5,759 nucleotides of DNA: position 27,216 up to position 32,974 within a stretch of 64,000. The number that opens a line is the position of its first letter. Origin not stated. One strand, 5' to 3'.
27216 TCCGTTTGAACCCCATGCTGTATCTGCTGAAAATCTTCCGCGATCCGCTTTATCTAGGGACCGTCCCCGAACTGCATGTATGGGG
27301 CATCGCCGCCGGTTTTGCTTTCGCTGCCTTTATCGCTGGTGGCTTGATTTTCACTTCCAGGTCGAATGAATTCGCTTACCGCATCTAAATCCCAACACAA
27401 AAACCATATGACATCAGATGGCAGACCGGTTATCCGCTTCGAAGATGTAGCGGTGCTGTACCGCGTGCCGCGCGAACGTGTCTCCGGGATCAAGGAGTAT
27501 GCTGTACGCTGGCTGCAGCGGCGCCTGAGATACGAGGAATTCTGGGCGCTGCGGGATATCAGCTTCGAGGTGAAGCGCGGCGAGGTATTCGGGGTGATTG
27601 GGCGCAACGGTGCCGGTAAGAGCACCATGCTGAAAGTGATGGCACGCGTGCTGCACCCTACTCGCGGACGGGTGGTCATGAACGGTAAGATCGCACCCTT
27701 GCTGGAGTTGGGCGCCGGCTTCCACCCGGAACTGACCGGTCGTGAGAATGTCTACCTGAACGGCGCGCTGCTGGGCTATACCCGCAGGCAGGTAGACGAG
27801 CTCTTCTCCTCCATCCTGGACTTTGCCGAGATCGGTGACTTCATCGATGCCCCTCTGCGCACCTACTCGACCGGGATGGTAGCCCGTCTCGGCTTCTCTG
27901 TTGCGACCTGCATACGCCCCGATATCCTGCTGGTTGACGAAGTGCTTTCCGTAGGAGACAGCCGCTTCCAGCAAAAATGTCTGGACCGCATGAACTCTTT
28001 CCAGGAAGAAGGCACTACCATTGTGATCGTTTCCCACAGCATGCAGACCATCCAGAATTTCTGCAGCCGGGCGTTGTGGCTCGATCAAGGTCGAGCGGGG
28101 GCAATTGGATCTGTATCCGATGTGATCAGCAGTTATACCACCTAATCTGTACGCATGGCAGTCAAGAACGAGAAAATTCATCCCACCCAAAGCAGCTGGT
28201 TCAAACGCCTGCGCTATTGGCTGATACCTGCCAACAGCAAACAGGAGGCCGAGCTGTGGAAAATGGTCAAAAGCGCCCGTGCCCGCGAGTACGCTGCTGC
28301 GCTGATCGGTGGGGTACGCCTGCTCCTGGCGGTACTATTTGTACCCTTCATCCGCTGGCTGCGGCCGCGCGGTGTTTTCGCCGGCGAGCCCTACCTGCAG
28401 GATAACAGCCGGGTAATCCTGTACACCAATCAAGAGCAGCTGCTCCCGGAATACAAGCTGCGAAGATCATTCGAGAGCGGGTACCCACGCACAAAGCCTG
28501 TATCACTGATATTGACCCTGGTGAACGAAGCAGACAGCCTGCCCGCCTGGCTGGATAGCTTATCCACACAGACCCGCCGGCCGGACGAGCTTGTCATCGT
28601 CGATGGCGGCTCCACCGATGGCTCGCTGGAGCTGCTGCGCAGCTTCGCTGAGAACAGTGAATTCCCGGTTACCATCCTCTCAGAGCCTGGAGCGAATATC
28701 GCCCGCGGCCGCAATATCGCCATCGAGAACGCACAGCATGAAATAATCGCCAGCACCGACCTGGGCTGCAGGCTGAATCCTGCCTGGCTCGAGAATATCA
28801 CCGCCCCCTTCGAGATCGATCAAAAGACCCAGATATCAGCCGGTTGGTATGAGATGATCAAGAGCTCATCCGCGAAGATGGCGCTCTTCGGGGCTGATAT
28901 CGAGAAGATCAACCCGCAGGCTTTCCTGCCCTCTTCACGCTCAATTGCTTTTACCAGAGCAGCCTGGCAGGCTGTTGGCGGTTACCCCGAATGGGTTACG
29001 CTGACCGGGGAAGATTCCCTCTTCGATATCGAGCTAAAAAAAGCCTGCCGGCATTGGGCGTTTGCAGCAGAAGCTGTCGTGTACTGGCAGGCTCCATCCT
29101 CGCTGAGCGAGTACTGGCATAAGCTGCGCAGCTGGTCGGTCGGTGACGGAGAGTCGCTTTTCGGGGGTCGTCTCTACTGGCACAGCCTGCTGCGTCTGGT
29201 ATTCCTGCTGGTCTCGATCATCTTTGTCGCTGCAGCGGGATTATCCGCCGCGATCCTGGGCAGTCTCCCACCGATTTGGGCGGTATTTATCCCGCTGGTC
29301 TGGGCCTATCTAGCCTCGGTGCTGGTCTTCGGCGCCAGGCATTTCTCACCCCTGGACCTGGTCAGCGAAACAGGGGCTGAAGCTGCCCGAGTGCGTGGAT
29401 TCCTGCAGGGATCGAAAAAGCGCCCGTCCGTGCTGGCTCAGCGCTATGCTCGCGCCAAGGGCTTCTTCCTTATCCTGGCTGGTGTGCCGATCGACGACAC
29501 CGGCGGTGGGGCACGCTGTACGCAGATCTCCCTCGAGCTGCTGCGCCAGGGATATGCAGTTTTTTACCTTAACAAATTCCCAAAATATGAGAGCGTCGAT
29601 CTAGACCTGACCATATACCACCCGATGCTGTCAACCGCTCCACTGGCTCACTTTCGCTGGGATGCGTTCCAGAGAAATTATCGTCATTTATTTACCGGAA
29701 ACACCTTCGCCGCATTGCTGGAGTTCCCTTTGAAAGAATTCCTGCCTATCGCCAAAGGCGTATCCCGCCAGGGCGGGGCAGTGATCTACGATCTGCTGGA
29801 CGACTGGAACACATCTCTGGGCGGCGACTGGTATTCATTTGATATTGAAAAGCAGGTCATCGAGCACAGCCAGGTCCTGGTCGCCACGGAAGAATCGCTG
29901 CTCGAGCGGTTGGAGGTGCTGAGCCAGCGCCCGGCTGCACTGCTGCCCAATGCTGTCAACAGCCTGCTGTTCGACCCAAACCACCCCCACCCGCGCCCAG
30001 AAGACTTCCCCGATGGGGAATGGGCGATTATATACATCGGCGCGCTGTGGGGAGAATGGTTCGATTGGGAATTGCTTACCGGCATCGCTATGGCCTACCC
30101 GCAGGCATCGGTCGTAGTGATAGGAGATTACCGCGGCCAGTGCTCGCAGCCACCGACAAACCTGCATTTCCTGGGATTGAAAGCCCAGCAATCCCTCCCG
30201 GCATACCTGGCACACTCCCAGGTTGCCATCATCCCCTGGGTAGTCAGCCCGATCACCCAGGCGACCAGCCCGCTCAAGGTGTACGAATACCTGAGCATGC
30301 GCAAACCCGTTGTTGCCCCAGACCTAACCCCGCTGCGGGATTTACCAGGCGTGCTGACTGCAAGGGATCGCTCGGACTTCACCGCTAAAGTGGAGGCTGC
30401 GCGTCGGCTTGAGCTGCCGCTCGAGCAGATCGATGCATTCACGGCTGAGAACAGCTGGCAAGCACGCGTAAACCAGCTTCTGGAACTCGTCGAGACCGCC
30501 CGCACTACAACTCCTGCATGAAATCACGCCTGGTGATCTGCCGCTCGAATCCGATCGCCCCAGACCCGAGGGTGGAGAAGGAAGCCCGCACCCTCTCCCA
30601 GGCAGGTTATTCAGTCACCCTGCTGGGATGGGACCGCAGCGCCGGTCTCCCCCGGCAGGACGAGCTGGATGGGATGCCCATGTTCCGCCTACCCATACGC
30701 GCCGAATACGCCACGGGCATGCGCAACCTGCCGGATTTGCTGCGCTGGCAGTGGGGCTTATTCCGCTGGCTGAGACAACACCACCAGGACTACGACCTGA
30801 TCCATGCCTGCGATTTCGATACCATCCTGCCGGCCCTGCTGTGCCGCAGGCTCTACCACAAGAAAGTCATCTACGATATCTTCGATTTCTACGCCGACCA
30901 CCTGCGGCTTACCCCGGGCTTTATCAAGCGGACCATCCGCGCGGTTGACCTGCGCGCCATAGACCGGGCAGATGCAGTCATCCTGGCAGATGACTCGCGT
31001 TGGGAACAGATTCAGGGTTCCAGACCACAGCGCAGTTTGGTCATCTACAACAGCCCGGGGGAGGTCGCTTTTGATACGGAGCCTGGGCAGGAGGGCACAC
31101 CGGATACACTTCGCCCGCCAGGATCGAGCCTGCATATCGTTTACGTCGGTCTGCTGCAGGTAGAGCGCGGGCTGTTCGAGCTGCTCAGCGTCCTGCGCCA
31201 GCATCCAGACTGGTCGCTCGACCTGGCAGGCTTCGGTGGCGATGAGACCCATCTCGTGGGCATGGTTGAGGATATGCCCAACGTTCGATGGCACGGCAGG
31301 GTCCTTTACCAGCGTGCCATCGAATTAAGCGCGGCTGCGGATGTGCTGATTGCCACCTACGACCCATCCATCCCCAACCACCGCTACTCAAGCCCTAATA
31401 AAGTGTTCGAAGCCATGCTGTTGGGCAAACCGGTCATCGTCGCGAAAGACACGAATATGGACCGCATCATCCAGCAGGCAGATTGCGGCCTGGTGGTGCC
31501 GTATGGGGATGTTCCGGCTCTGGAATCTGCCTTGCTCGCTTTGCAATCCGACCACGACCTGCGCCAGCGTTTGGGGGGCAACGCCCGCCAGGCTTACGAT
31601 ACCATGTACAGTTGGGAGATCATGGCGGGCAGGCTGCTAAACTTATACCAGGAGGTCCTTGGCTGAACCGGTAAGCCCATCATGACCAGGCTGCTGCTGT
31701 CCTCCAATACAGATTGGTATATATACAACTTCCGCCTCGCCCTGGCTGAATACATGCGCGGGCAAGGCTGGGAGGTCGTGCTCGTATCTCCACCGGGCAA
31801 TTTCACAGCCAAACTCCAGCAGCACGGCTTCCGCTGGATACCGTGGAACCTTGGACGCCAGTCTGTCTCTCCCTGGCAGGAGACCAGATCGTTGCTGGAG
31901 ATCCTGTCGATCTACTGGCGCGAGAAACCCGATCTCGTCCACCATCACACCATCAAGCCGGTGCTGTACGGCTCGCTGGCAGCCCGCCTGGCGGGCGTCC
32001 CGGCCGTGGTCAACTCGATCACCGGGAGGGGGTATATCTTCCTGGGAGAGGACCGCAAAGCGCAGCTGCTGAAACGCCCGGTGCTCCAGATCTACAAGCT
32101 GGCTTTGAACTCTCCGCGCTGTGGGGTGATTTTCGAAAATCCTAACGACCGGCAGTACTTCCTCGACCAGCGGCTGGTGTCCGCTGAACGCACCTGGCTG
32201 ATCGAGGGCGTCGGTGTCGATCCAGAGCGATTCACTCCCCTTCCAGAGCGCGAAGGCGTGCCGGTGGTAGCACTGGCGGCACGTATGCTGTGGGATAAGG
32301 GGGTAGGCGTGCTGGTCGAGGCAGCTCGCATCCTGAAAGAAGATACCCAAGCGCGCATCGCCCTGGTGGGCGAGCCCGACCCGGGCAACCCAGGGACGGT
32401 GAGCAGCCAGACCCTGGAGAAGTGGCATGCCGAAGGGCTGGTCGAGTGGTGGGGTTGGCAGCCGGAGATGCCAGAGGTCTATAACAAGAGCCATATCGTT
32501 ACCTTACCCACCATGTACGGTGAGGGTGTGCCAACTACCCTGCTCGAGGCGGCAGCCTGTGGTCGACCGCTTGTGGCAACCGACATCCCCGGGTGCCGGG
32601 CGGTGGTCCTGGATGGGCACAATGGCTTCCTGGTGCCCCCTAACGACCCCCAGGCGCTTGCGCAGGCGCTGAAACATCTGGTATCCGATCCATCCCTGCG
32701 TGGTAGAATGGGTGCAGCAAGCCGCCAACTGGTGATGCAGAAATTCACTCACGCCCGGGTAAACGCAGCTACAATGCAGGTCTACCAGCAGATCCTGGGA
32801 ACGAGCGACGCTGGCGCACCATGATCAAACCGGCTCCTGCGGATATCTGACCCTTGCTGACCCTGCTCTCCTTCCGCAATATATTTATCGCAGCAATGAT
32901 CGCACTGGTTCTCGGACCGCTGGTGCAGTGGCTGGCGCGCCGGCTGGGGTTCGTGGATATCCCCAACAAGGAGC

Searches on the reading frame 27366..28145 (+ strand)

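Call 25: search_protein_families(library=pfam, proteins=[window:27366-28145:+], max_evalue=0.0001)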
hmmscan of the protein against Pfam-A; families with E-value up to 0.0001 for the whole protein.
window:27366-28145:+ (259 aa): 2 families
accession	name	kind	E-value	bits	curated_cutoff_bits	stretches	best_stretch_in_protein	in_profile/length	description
PF00005.33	ABC_tran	-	2e-19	71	25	1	62-193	1-135/137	ABC transporter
PF13555.12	AAA_29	-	7.5e-05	22.8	27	0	67-106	17-55/61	P-loop containing region of AAA domain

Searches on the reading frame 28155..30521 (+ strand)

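Call 25: search_protein_families(library=pfam, proteins=[window:28155-30521:+], max_evalue=0.0001)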
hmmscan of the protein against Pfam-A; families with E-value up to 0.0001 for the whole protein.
window:28155-30521:+ (788 aa): 3 families
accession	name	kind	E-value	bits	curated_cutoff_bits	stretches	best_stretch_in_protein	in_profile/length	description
PF00535.33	Glycos_transf_2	-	5.2e-17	62.7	23.3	1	117-232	1-116/168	Glycosyl transferase family 2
PF13632.12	Glyco_trans_2_3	-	1.2e-07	32.2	27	1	262-385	75-194/198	Glycosyl transferase family group 2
PF13692.12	Glyco_trans_1_4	-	1e-05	26.3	27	1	650-746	33-136/142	Glycosyl transferases group 1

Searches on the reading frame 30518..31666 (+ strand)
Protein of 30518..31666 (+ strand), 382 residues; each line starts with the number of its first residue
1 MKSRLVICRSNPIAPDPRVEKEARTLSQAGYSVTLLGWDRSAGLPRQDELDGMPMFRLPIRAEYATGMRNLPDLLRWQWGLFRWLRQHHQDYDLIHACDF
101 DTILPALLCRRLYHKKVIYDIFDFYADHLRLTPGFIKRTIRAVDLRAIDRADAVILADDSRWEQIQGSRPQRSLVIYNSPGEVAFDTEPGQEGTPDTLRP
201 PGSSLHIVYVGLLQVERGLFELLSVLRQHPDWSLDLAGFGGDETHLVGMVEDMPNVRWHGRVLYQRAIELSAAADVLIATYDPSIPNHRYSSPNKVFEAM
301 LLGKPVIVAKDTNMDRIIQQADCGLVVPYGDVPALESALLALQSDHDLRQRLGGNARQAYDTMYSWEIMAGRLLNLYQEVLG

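Call 25: search_protein_families(library=pfam, proteins=[window:30518-31666:+], max_evalue=0.0001)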
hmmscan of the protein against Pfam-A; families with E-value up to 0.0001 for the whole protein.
window:30518-31666:+ (382 aa): 5 families
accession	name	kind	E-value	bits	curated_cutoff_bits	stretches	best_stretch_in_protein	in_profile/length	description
PF13692.12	Glyco_trans_1_4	-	3.6e-14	53.6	27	1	207-345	4-142/142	Glycosyl transferases group 1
PF00534.26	Glycos_transf_1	-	1.8e-13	50.8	26.4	1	203-358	14-171/172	Glycosyl transferases group 1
PF13579.12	Glyco_trans_4_4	-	9.3e-12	46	29.7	1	18-160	6-137/158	Glycosyl transferase 4-like domain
PF13439.12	Glyco_transf_4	-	1.4e-08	35.4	28.5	1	23-156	12-139/170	Glycosyltransferase Family 4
PF13524.12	Glyco_trans_1_2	-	6.9e-08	33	25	1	223-374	6-143/144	Glycosyl transferase-like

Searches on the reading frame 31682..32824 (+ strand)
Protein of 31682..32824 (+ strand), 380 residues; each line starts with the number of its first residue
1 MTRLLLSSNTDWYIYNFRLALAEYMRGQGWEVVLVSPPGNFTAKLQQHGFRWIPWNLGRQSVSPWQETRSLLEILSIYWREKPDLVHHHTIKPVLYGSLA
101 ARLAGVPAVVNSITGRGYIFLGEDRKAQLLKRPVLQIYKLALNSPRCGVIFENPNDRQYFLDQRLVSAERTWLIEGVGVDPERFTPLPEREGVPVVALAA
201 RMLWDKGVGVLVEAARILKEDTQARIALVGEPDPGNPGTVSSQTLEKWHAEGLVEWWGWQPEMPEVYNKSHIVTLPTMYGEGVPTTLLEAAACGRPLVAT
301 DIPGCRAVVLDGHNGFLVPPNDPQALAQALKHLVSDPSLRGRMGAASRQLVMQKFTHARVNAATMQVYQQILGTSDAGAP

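Call 25: search_protein_families(library=pfam, proteins=[window:31682-32824:+], max_evalue=0.0001)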
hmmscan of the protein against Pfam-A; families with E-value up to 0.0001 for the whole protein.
window:31682-32824:+ (380 aa): 6 families
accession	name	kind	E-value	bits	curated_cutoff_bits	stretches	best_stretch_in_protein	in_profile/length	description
PF13692.12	Glyco_trans_1_4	-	1.4e-31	110.1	27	1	194-336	2-142/142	Glycosyl transferases group 1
PF00534.26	Glycos_transf_1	-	1.3e-30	106.6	26.4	1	185-349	7-171/172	Glycosyl transferases group 1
PF13477.12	Glyco_trans_4_2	-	4.4e-18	66.2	23.4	1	3-144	1-131/139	Glycosyl transferase 4-like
PF13579.12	Glyco_trans_4_4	-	2.9e-12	47.6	29.7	1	20-151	9-133/158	Glycosyl transferase 4-like domain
PF13524.12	Glyco_trans_1_2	-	2e-10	41.2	25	1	219-360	10-138/144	Glycosyl transferase-like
PF13439.12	Glyco_transf_4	-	6.3e-09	36.5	28.5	1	20-110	10-101/170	Glycosyltransferase Family 4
